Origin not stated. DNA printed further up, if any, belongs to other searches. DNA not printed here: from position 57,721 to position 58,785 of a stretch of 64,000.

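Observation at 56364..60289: AT-rich island resembling a lysis/attack cassette: lipoprotein M23 peptidase, two small 3-TM proteins, a lipoprotein and two secreted proteins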

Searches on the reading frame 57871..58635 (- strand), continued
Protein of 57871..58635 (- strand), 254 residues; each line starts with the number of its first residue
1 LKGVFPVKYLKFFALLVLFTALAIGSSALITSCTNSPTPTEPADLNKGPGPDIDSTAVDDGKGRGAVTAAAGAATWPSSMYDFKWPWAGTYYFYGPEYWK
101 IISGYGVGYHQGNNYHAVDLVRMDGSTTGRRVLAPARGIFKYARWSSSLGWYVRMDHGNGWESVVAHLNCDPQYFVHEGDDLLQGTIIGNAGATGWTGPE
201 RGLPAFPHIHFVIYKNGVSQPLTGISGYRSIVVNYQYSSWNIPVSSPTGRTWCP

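Call 45: search_solved_structures(query=A1, max_evalue=0.001, show_alignments=2)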
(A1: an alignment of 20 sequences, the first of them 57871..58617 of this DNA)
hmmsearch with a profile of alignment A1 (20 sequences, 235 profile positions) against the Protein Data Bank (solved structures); distinct sequences matched with E-value up to 0.001: 39.
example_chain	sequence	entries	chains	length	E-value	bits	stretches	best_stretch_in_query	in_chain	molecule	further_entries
6jmx_A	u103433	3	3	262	3.9e-13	52.5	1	111-214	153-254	Peptidase M23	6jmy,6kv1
2hsi_A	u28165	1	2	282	5.6e-12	48.7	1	117-196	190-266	Putative peptidase M23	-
5j1l_A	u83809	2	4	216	1.9e-11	47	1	115-195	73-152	ToxR-activated gene (TagE)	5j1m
6jn7_A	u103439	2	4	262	2.9e-11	46.4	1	111-214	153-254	Peptidase M23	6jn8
6jmz_A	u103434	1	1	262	3.1e-11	46.3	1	111-214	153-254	Peptidase M23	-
6jn0_A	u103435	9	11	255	4.5e-11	45.7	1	111-212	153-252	Peptidase M23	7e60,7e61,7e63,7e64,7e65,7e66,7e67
3slu_A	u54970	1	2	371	4.8e-11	45.6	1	115-198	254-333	M23 peptidase domain protein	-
6jn1_A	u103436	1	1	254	5e-11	45.6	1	111-212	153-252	Peptidase M23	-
6muk_A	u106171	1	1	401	5.5e-11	45.5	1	115-198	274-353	Peptidase M23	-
4rny_A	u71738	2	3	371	1.2e-09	41.1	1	115-201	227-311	Conserved hypothetical secreted protein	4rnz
5j1l_B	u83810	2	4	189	2e-09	40.3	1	119-195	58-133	ToxR-activated gene (TagE)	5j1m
5j1k_A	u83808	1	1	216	2.6e-09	40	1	119-195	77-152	ToxR-activated gene (TagE)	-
4bh5_A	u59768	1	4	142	2.7e-09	39.9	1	115-200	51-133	MUREIN HYDROLASE ACTIVATOR ENVC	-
8c0j_B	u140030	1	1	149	3.4e-09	39.6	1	115-200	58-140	Murein hydrolase activator EnvC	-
7qrl_A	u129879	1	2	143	7.3e-09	38.5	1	116-195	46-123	DipM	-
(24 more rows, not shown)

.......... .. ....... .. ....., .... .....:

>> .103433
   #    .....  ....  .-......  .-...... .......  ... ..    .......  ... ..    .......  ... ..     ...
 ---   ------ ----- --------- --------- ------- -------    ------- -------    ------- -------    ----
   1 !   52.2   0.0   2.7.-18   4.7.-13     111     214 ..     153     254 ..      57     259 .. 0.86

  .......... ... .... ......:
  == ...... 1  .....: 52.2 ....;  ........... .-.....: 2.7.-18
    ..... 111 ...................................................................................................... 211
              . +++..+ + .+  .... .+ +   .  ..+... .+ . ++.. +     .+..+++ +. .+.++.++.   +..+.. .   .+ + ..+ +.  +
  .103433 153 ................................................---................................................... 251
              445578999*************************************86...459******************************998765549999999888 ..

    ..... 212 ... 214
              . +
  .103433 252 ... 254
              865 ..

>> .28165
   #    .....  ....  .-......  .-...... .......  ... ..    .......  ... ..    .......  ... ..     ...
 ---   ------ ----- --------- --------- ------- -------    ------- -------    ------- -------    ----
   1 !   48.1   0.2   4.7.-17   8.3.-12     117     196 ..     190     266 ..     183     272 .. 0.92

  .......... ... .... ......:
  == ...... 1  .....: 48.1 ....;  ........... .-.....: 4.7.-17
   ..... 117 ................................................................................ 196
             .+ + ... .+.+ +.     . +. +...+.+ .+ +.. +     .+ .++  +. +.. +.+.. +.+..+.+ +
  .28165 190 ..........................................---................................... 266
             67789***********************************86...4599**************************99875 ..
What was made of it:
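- On Peptidase family M23 (Pfam PF01551 / MEROPS M23): The profile of 20 relatives hits 39 solved M23 chains (call 45).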

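Call 67: predict_structure(alignment_id=A1)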
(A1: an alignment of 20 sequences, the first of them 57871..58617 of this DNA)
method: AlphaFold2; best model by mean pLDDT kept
length: 248 residues; sequences in the alignment: 20
mean_pLDDT: 82.2   pTM: 0.71
mean pLDDT of the five models: 82.2, 81.6, 80.8, 80.3, 80.0
residues with pLDDT >= 90: 149; 70-90: 35; 50-70: 26; < 50: 38
segments of 3 or more residues with pLDDT < 50: 28-63
pLDDT, mean of each block of 10 residues (from residue 1): 82 82 54 43 40 41 70 97 66 94 93 93 95 97 95 98 97 97 87 60 97 97 95 93 94
secondary structure, 60 per line:
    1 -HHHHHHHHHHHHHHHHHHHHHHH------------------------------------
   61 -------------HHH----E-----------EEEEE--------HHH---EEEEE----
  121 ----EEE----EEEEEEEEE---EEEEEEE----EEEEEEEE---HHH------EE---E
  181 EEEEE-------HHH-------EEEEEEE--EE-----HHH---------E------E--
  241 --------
elements in order: H2-24 E93-97 E112-116 E125-127 E132-140 E144-150 E155-162 E180-185 E203-209
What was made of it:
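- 57871..58617 (-): M23 zinc metallopeptidase lipoprotein: 248 aa, lipobox ITSC, a disordered linker at residues 28-63, and a catalytic domain from about residue 70 to 248. Normal composition (GC 0.533). AlphaFold2 mean pLDDT 82, domain mostly above 90 (call 67).
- On Peptidase family M23 (Pfam PF01551 / MEROPS M23): AlphaFold2 mean pLDDT 82 (call 67).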

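Call 73: fold_search(model_id=the predicted structure, library=pdb)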
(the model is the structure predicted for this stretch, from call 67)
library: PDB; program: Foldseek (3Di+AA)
matches with E <= 10: 193; with E <= 0.001: 53
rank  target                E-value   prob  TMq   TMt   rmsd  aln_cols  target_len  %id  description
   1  6ue4_B                2.7e-07  1.00  0.42  0.31   5.9       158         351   22  ShyA Endopeptidase from Vibrio cholerae (Closed form) (released 2020-05-27)
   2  6u2a                  3.0e-07  1.00  0.41  0.29   6.7       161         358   18  ShyA endopeptidase from Vibrio cholera (open form) (released 2020-05-27)
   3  2gu1                  3.2e-07  1.00  0.42  0.32   4.5       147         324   21  Crystal structure of a zinc containing peptidase from vibrio cholerae (released 2006-07-04)
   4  6ue4_A                3.5e-07  1.00  0.43  0.31   6.9       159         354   20  ShyA Endopeptidase from Vibrio cholerae (Closed form) (released 2020-05-27)
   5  6smk_A                4.0e-07  1.00  0.38  0.69   4.8       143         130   22  Crystal structure of catalytic domain A109H mutant of prophage-encoded M23 protein EnpA from Enterococcus faecalis. (released 2020-09-09)
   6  6smk_E                5.3e-07  1.00  0.39  0.70   4.2       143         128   21  Crystal structure of catalytic domain A109H mutant of prophage-encoded M23 protein EnpA from Enterococcus faecalis. (released 2020-09-09)
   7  5j1l_B                6.2e-07  1.00  0.36  0.48   6.2       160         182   18  Crystal structure of Csd1-Csd2 dimer I (released 2016-10-19)
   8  5j1l_D                6.6e-07  1.00  0.36  0.49   5.1       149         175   19  Crystal structure of Csd1-Csd2 dimer I (released 2016-10-19)
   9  8c0j_B                7.0e-07  1.00  0.45  0.81   3.6       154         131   22  Structure of AmiB enzymatic domain bound to the EnvC LytM domain (released 2023-06-14)
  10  5j1k                  7.8e-07  1.00  0.38  0.50   5.0       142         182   18  Crystal structure of Csd2-Csd2 dimer (released 2016-10-19)
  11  5j1l_C                8.8e-07  1.00  0.36  0.54   5.6       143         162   22  Crystal structure of Csd1-Csd2 dimer I (released 2016-10-19)
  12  7qrl_C                9.3e-07  1.00  0.40  0.64   3.7       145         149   26  LytM domain of DipM, a coordinator of a complex net of autolysins in Caulobacter crescentus (released 2023-06-21)
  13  6smk_B                1.2e-06  1.00  0.38  0.69   4.4       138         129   22  Crystal structure of catalytic domain A109H mutant of prophage-encoded M23 protein EnpA from Enterococcus faecalis. (released 2020-09-09)
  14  6ik4                  1.2e-06  1.00  0.40  0.56   4.3       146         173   21  A Novel M23 Metalloprotease Pseudoalterin from Deep-sea (released 2019-10-16)
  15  6muk                  1.3e-06  1.00  0.39  0.27   5.5       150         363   23  1.93 Angstrom Resolution Crystal Structure of Peptidase M23 from Neisseria gonorrhoeae. (released 2018-10-31)
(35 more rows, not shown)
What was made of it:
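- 57871..58617 (-): Foldseek matches ShyA, EnpA, Csd1/2, EnvC, lysostaphin and others at E about 1e-7 (call 73).
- On Peptidase family M23 (Pfam PF01551 / MEROPS M23): Foldseek probability 1.00 to ShyA, EnpA, Csd1/2, EnvC, LytM and lysostaphin (call 73).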

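Call 81: search_dna_similar(query=window:57871-58617:-, collection=phages, mode=protein, max_evalue=0.001, max_rows=8)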
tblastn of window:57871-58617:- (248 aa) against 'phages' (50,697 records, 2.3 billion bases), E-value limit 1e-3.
Records with a match: 18; places in all: 18; records where one place covers at least 80% of the query: 0.
Best place of each record, by identity: <60% 18.
By first word of the organism name: Bacteriophage 10; Brevibacillus 3; Clostridium 2; Xanthomonas 1; Bacillus 1; Vibrio 1.
By host as written in the record: - 11; Brevibacillus laterosporus 3; Clostridium perfringens 2; Xanthomonas oryzae pv. oryzae 1; Bacillus pumilus strain 145 1.
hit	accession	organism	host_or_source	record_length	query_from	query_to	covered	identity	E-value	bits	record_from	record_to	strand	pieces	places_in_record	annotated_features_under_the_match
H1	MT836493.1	Bacteriophage sp.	human fecal samples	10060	77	211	54%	31.6%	2e-7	57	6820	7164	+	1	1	record has no annotation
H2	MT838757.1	Bacteriophage sp.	human fecal samples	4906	95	222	52%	31.9%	5e-4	47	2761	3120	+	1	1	record has no annotation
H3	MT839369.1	Bacteriophage sp.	human fecal samples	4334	96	212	47%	34.5%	9e-6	52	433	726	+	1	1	record has no annotation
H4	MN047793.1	Xanthomonas phage Xoo-sp13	Xanthomonas oryzae pv. oryzae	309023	95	211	47%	32.8%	3e-5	50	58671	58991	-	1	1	M23 family peptidase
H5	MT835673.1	Bacteriophage sp.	human fecal samples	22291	77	211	54%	27.9%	9e-4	46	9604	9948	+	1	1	record has no annotation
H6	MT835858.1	Bacteriophage sp.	human fecal samples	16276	90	211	49%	30.7%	5e-4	47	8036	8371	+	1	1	record has no annotation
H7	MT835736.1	Bacteriophage sp.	human fecal samples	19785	119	211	38%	36.1%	1e-3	46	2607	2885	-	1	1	record has no annotation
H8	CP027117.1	Bacillus phage EZ-2018a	Bacillus pumilus strain 145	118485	109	211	42%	32.0%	2e-4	48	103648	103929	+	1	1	record has no annotation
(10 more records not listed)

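Call 85: search_protein_families(library=padloc, proteins=[window:57871-58617:-], max_evalue=0.01)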
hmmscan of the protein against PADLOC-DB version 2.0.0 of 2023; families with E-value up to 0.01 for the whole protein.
window:57871-58617:- (248 aa): 0 families

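Call 98: search_solved_structures(query=L023:6435-7214:+, max_evalue=5)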
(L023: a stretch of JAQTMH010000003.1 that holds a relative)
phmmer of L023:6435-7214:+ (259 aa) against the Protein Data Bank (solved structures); distinct sequences matched with E-value up to 5: 3.
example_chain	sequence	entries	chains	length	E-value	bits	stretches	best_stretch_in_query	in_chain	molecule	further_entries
2qym_A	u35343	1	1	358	0.51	12.7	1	25-87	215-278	Phosphodiesterase 4C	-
9f24_C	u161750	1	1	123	0.66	12.4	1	158-220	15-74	DARPin DP4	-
5ooy_A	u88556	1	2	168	1.1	11.6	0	171-237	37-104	DARPin VHAH-1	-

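Call 99: search_solved_structures(query=L028:9326-10075:+, max_evalue=5)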
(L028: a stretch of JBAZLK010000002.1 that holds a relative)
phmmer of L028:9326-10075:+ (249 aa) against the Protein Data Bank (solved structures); distinct sequences matched with E-value up to 5: 2.
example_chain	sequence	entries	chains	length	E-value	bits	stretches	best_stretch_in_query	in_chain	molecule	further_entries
9h4n_I3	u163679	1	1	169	0.5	12.5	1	202-243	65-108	Receptor of activated protein C kinase 1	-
2a7w_A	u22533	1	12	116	1.3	11.2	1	157-191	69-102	Phosphoribosyl-ATP pyrophosphatase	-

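Call 102: find_encoding_contigs(protein=P0019, flank=8000, max_places=2)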
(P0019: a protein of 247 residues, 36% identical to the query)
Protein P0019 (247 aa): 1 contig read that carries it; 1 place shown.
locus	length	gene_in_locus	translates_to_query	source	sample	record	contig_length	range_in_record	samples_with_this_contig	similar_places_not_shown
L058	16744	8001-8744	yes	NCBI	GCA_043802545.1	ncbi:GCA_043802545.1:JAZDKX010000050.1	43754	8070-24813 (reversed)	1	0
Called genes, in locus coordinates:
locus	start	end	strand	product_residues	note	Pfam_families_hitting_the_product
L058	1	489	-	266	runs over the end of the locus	-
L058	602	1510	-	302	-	PF00665:rve, PF13683:rve_3 (weak)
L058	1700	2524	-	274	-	-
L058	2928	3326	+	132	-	PF00436:SSB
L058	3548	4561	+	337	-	-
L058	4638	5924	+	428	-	PF13529:Peptidase_C39_2, PF13860:FlgD_ig, PF18962:Por_Secre_tail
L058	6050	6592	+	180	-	-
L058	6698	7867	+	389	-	PF01551:Peptidase_M23, PF18962:Por_Secre_tail (weak), PF13860:FlgD_ig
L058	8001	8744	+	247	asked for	PF01551:Peptidase_M23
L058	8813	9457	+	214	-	-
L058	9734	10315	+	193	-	-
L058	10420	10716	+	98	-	-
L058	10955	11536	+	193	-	PF01551:Peptidase_M23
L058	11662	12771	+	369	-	-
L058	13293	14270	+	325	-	-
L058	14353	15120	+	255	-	PF01209:Ubie_methyltran, PF13489:Methyltransf_23, PF01728:FtsJ (weak), PF13847:Methyltransf_31, PF08241:Methyltransf_11, PF08242:Methyltransf_12, PF13649:Methyltransf_25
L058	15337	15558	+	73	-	-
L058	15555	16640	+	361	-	PF04055:Radical_SAM, PF13186:SPASM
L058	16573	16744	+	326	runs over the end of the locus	PF04055:Radical_SAM, PF13186:SPASM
